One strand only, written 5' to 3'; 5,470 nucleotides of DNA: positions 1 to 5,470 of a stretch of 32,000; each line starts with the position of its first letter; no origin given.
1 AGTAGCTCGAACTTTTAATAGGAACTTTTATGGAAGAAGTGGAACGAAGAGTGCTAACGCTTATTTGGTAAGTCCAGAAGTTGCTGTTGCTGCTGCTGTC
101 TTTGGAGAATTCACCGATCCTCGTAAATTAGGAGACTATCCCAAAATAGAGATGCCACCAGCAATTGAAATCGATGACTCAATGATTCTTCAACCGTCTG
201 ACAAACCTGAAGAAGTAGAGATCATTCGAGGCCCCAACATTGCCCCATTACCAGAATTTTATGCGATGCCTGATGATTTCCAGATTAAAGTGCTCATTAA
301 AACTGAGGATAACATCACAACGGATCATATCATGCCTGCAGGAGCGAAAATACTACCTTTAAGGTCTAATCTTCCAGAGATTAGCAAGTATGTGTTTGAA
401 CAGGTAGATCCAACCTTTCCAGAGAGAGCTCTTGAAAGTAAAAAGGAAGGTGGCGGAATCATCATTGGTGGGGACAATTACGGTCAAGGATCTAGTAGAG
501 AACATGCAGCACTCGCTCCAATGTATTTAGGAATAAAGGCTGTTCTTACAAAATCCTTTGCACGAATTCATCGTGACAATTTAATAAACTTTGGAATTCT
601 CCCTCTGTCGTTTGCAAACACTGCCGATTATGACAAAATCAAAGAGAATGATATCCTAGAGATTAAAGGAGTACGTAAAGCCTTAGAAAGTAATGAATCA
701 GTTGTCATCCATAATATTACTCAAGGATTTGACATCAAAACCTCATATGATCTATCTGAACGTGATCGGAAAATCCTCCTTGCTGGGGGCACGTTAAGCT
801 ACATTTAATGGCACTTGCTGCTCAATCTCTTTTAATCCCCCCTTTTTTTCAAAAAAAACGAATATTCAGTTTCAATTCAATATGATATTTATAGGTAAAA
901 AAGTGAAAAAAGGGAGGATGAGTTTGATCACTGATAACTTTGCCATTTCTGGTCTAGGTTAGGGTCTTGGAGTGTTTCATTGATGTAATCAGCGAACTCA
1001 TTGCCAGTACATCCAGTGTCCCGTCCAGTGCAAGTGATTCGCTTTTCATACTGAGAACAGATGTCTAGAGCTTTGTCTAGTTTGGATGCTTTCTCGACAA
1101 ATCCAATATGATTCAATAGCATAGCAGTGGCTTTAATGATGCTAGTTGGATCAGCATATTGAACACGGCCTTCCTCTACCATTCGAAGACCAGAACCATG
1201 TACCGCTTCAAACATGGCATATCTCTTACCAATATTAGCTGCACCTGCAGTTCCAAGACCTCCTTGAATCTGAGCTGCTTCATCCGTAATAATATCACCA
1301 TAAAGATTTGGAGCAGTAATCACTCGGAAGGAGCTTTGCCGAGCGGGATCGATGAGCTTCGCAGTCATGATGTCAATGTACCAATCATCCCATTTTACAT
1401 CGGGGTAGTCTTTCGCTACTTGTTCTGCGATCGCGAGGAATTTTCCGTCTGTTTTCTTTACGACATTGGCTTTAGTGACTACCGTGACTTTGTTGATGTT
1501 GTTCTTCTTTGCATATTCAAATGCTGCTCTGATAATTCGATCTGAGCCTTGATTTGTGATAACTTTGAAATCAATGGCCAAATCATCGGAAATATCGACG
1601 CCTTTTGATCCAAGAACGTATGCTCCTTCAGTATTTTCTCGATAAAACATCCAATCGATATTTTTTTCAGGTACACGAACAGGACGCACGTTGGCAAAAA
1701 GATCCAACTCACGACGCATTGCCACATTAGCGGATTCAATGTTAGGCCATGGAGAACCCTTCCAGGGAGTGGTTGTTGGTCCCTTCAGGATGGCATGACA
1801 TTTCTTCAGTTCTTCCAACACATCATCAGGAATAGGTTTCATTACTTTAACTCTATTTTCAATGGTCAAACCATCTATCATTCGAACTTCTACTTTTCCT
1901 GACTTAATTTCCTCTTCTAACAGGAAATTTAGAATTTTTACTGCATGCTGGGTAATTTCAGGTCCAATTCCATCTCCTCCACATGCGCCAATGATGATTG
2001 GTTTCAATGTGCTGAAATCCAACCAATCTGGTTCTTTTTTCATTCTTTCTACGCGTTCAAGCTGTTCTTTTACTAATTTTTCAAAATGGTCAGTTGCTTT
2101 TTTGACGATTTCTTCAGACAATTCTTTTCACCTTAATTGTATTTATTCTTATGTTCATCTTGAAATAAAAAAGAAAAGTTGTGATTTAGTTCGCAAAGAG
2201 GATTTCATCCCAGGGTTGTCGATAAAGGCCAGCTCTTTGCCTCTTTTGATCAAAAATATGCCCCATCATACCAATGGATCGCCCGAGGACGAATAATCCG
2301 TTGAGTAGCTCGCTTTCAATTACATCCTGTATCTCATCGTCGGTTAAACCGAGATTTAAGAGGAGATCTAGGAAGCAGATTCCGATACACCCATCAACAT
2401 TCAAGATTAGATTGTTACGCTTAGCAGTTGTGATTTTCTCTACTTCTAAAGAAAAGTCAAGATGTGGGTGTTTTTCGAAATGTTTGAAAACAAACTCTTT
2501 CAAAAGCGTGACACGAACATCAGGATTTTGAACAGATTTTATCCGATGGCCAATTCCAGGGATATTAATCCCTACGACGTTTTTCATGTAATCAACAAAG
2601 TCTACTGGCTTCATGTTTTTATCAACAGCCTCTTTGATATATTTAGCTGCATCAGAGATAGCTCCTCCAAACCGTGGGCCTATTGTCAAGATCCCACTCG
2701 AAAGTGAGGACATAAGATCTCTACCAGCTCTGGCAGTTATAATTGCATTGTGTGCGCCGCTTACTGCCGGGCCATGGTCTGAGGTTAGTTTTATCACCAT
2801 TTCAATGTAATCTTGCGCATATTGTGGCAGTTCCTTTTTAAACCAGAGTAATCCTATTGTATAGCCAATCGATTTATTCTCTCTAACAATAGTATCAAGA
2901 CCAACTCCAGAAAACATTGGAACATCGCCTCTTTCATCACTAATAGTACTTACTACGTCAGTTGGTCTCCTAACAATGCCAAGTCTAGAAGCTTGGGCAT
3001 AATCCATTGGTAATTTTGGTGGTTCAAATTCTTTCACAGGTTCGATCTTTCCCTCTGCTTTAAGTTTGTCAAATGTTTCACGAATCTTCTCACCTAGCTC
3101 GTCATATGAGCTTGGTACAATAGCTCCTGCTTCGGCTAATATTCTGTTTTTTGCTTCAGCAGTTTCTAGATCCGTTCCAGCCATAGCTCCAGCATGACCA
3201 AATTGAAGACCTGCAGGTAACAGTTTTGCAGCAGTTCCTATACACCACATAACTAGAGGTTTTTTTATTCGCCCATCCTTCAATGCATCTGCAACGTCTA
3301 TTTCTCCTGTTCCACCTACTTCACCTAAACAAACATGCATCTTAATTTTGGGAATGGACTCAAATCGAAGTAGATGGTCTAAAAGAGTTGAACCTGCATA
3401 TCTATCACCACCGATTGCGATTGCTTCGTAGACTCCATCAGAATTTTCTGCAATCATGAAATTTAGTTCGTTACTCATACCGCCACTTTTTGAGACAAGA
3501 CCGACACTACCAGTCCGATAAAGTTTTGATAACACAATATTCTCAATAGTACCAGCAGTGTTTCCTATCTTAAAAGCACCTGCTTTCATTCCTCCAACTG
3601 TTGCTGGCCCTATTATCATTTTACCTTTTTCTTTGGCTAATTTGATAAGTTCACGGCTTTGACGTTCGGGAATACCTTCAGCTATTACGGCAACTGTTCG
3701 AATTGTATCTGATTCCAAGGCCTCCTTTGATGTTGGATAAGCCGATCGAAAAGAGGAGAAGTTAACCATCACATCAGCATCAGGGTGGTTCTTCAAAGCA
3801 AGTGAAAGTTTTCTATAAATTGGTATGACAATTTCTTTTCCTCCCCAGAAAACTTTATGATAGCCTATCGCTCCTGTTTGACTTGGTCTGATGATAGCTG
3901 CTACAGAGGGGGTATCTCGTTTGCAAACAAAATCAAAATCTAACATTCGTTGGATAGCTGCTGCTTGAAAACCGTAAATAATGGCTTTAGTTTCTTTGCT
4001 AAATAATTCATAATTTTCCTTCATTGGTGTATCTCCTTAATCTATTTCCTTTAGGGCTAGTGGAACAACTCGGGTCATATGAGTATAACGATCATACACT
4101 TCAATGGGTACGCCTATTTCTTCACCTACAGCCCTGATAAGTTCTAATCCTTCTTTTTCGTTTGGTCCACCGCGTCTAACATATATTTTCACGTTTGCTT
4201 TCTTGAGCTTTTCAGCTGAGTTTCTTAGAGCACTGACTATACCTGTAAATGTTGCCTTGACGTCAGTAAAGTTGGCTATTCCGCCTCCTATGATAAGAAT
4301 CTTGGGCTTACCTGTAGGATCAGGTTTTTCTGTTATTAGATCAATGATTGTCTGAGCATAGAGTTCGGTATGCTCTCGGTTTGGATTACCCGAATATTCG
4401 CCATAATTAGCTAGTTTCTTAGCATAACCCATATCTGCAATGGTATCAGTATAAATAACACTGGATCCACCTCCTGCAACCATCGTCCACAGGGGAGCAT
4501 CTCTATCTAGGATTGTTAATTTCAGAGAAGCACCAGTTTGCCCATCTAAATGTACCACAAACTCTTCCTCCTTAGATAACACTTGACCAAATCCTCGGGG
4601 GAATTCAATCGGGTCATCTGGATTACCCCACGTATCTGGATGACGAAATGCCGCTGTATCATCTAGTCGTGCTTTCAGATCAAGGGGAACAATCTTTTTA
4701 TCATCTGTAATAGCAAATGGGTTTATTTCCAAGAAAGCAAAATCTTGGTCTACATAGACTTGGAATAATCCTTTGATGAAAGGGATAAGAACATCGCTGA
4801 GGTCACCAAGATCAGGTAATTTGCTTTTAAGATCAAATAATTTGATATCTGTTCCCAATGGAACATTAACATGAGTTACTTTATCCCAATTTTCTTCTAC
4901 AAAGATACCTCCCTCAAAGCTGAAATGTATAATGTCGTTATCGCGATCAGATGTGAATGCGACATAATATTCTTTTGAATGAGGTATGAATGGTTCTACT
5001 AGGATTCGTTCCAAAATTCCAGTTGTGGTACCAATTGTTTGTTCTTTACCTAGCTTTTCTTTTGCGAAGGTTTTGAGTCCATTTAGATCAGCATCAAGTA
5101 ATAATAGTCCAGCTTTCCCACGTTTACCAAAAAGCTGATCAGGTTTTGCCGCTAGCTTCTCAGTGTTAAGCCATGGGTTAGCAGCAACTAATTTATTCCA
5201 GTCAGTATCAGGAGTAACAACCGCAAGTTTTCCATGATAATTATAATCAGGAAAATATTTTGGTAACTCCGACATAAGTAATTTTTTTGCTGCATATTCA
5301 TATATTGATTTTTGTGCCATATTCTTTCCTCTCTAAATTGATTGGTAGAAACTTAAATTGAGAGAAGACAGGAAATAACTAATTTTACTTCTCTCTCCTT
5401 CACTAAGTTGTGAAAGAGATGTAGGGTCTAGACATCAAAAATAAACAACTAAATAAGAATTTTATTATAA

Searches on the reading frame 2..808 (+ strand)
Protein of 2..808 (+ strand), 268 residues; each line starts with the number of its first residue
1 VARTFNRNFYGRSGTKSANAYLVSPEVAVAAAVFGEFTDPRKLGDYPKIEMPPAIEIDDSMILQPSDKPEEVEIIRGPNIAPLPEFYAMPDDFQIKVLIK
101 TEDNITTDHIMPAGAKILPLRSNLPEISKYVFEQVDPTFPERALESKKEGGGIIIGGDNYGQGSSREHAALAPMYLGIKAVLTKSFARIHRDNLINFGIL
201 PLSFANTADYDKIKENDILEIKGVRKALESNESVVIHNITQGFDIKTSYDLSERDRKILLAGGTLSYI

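Call 3: search_protein_families(library=pfam, proteins=[window:2-808:+])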
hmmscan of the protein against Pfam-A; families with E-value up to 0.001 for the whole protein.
window:2-808:+ (268 aa): 2 families
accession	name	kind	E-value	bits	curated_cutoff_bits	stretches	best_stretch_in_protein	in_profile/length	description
PF00694.25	Aconitase_C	-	4.7e-25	88.9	22.8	1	133-206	56-130/131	Aconitase C-terminal domain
PF00330.25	Aconitase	-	1e-06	28.5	28.7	1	2-35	431-463/463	Aconitase family (aconitate hydratase)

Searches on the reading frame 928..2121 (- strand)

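Call 3: search_protein_families(library=pfam, proteins=[window:928-2121:-])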
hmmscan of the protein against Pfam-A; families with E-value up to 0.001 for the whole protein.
window:928-2121:- (397 aa): 1 family
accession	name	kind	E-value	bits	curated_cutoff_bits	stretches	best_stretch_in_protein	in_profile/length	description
PF00180.25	Iso_dh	-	5.4e-67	226.9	27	1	45-353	3-320/348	Isocitrate/isopropylmalate dehydrogenase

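Call 6: search_protein_families(library=ncbifam, proteins=[window:928-2121:-])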
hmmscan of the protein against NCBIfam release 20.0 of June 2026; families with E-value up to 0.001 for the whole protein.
window:928-2121:- (397 aa): 16 families
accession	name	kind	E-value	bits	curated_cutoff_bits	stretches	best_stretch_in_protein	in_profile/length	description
TIGR02088.1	LEU3_arch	subfamily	8.7e-74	248.7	409.8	1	48-361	5-306/324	isopropylmalate/isohomocitrate dehydrogenases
NF006673.0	PRK09222.1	equivalog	5.2e-73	246.7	509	1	44-352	7-305/482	NADP-dependent isocitrate dehydrogenase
NF006529.0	PRK08997.1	equivalog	8e-68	228.8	510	1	46-380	8-331/335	isocitrate dehydrogenase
TIGR02924.1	ICDH_alpha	equivalog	1e-64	219.4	561.35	1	46-351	5-300/473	isocitrate dehydrogenase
NF040626.1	AksF2_Meth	equivalog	5.4e-64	216.5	540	1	46-364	6-311/333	homoisocitrate dehydrogenase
NF040619.1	AksF_Meth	equivalog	3.2e-62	210.6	500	1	47-359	7-324/343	homoisocitrate dehydrogenase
TIGR00175.1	mito_nad_idh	equivalog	2.6e-58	197.8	432.4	1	48-363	10-314/334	isocitrate dehydrogenase (NAD(+))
NF002898.0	PRK03437.1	equivalog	4e-55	187.5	393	1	44-380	7-345/347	3-isopropylmalate dehydrogenase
TIGR02089.1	TTC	equivalog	4.4e-51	173.8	470.4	1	44-357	6-327/352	tartrate dehydrogenase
TIGR00169.1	leuB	equivalog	3e-46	158.1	353.2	1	48-357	6-324/349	3-isopropylmalate dehydrogenase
NF005036.0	PRK06451.1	equivalog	6e-45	153.7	484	3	246-363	272-383/412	NADP-dependent isocitrate dehydrogenase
NF040855.1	iso_homocit_dh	equivalog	2.9e-44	151.7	680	1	48-341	8-280/345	isocitrate--homoisocitrate dehydrogenase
TIGR00183.1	prok_nadp_idh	equivalog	4.7e-44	150.9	567.3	3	260-356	291-384/417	isocitrate dehydrogenase (NADP(+))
NF006048.0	PRK08194.1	equivalog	1.4e-43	149.3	501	1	40-356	2-323/352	tartrate dehydrogenase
NF005425.0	PRK07006.1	equivalog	5.1e-42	144.1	490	2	170-355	183-383/416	NADP-dependent isocitrate dehydrogenase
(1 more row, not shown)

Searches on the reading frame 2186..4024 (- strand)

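Call 3: search_protein_families(library=pfam, proteins=[window:2186-4024:-])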
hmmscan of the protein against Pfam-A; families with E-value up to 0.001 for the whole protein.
window:2186-4024:- (612 aa): 3 families
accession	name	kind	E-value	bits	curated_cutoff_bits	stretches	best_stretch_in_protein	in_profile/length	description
PF00285.26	Citrate_synt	-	8e-20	71.6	27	1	382-601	145-354/357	Citrate synthase, C-terminal domain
PF00549.24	Ligase_CoA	-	5.1e-15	56.2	24.5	1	177-301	1-127/128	CoA-ligase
PF02629.25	CoA_binding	-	3.1e-05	25.1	22.3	1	10-117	2-97/97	CoA binding domain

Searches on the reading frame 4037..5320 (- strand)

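Call 3: search_protein_families(library=pfam, proteins=[window:4037-5320:-])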
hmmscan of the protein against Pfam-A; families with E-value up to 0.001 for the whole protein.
window:4037-5320:- (427 aa): 3 families
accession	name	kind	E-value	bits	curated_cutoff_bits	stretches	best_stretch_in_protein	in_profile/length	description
PF16114.10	Citrate_bind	-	5.3e-76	254.5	26.8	1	248-424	3-176/177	ATP citrate lyase citrate-binding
PF24948.1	Citrate_synth_N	-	5.4e-68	229.3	83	1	2-231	1-232/232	ATP-citrate synthase ATP-grasp domain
PF08442.15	ATP-grasp_2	-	4.4e-14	53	29.5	1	25-203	13-201/202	ATP-grasp domain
